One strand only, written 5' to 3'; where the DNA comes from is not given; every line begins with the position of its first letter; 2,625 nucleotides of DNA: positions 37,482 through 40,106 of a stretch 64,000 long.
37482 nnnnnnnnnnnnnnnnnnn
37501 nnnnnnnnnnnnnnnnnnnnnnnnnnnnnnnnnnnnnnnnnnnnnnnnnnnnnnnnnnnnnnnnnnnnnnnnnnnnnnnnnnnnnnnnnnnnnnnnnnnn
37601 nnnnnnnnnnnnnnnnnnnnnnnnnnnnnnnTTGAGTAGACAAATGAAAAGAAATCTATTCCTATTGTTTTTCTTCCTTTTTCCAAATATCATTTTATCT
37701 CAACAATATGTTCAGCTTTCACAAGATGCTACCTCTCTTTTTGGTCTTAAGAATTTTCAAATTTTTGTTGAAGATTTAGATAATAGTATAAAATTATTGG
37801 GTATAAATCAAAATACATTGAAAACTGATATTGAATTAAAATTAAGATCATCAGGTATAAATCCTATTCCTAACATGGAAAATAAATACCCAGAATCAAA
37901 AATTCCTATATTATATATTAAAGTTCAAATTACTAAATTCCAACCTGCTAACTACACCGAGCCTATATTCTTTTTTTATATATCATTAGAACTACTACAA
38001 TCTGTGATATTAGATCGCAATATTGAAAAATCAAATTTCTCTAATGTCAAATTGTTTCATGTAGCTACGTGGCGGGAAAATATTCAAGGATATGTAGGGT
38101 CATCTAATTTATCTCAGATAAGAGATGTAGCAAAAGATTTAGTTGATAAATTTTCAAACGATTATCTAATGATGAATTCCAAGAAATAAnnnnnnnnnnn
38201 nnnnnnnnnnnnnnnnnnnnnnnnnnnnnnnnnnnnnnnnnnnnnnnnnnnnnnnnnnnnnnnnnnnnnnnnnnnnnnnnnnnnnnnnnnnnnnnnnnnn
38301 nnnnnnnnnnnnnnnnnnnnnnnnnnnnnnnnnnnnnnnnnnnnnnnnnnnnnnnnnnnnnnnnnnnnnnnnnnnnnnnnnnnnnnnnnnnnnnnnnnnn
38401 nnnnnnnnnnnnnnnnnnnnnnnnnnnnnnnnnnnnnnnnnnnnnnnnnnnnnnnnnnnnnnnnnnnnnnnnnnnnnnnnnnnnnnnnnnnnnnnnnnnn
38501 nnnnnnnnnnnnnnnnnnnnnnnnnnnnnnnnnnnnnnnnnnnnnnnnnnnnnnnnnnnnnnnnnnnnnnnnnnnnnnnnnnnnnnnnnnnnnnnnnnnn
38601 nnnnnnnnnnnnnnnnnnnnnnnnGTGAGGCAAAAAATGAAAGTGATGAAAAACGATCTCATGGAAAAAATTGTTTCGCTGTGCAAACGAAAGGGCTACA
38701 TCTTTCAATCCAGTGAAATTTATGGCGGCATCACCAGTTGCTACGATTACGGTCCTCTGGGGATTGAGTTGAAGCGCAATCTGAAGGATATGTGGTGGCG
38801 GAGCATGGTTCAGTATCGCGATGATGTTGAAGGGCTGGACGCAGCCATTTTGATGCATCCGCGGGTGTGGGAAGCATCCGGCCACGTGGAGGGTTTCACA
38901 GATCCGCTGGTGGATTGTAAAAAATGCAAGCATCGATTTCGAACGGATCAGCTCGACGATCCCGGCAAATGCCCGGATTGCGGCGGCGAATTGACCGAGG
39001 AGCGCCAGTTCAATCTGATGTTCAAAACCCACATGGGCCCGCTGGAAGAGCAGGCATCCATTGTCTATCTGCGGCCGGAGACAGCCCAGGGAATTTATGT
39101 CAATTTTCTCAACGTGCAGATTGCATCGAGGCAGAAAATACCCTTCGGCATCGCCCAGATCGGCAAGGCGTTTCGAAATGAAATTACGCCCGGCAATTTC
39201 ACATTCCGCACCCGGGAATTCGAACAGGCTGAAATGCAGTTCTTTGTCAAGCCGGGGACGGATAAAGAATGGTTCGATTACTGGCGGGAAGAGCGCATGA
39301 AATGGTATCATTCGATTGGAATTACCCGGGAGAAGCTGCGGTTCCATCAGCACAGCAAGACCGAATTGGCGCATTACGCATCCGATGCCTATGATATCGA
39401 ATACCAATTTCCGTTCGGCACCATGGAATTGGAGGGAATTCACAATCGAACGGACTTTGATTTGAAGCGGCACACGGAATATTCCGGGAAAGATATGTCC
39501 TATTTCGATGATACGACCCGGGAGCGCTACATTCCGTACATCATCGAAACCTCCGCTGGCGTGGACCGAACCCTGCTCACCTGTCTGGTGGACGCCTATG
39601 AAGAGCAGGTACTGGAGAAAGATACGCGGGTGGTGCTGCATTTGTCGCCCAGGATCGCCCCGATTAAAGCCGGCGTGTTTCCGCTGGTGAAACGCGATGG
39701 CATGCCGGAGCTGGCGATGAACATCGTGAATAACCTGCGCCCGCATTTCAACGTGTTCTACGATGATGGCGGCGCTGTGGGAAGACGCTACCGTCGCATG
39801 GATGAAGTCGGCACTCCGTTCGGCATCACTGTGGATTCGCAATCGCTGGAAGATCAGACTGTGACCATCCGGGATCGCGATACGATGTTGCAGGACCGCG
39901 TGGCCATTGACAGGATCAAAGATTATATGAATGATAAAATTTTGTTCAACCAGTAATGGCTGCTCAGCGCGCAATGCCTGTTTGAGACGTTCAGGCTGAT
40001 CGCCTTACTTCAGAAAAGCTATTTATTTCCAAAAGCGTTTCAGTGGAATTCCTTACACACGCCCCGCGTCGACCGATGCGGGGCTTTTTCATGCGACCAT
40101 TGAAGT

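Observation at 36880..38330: AT-rich (~28% GC) two-gene island inserted between recO and glyQS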

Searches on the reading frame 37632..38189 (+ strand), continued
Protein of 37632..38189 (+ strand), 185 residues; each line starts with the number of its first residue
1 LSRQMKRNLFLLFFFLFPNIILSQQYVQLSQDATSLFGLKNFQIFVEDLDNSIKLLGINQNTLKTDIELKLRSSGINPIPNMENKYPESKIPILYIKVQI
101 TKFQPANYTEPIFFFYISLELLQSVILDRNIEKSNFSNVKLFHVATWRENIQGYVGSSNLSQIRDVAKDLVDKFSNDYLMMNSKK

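Call 109: find_encoding_contigs(protein=P0166, flank=9000, max_places=1)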
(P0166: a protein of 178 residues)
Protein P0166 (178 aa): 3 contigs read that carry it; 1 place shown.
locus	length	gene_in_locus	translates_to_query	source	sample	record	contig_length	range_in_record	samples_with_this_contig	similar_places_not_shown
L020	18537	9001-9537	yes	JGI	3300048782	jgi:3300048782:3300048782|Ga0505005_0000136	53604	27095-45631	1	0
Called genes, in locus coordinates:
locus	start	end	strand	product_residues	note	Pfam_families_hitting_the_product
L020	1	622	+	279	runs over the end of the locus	PF13349:DUF4097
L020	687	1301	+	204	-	PF04542:Sigma70_r2, PF08281:Sigma70_r4_2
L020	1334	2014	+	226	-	PF13490:zf-HC2 (faint)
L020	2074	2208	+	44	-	-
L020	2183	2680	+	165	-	PF00589:Phage_integrase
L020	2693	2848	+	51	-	-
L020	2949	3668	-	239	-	-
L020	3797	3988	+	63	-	PF12728:HTH_17, PF13411:MerR_1, PF00376:MerR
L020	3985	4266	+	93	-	PF12728:HTH_17 (weak)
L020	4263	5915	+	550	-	PF00772:DnaB, PF13481:AAA_25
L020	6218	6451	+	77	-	-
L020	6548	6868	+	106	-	-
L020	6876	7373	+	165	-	-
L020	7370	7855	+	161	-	PF10263:SprT-like (weak)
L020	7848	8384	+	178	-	-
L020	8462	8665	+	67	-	-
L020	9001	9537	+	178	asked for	-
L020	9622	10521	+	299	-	-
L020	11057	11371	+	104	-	-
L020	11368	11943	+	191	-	PF15919:HicB_lk_antitox, PF15970:HicB-like_2 (faint), PF05534:HicB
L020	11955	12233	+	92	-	-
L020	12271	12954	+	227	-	-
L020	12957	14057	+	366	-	PF00589:Phage_integrase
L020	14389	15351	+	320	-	PF02540:NAD_synthase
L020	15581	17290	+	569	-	PF02321:OEP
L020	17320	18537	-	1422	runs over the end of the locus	PF02128:Peptidase_M36, PF18986:DUF5719 (faint)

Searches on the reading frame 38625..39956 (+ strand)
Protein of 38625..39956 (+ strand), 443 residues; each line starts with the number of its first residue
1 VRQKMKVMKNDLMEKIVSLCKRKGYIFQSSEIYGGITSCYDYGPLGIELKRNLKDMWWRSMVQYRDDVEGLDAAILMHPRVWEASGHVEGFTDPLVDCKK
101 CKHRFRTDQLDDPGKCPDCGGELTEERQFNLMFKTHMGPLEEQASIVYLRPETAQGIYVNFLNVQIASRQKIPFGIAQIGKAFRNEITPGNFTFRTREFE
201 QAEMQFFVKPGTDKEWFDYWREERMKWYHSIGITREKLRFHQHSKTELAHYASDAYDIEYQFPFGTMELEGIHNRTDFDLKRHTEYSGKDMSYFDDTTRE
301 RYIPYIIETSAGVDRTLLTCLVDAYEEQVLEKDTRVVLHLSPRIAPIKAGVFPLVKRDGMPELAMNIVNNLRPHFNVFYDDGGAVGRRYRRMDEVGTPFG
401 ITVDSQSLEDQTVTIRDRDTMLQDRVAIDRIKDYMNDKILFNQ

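Call 4: search_protein_families(library=pfam, proteins=[window:38625-39956:+], max_evalue=1)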
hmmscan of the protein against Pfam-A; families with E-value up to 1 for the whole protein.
window:38625-39956:+ (443 aa): 9 families
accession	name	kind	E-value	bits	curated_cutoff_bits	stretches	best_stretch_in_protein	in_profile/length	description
PF03129.25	HGTP_anticodon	-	2.3e-16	60.1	21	1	350-436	3-92/94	Anticodon binding domain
PF00587.30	tRNA-synt_2b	-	2.9e-14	54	29.3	1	145-320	9-175/179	tRNA synthetase class II core domain (G, H, P, S and T)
PF23455.1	DUF7129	-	0.00073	19.7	30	1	97-123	13-37/45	Domain of unknown function (DUF7129)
PF19335.5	HMBD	-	0.0093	16.3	23.6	1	111-125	13-27/28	Heavy metal binding domain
PF23470.1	Zn_ribbon_PF0610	-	0.012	15.8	26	1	97-131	3-36/39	PF0610 rubredoxin-like zinc beta-ribbon domain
PF09723.15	Zn_ribbon_8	-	0.017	15.6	34.4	1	98-123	8-37/41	Zinc ribbon domain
PF01155.25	HypA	-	0.028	14.9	28.9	1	95-124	70-97/112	Hydrogenase/urease nickel incorporation, metallochaperone, hypA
PF25054.1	PHD_pln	-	0.084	13.2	29.8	1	90-106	7-23/43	PHD-type zinc finger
PF14369.11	Zn_ribbon_19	-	0.38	11.4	30.8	1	100-126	7-34/35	zinc-ribbon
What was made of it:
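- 38637..39956 (+): glyQS-type (class II, dimeric) glycyl-tRNA synthetase, the native right flank. Pfam tRNA-synt_2b and HGTP_anticodon (call 4).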
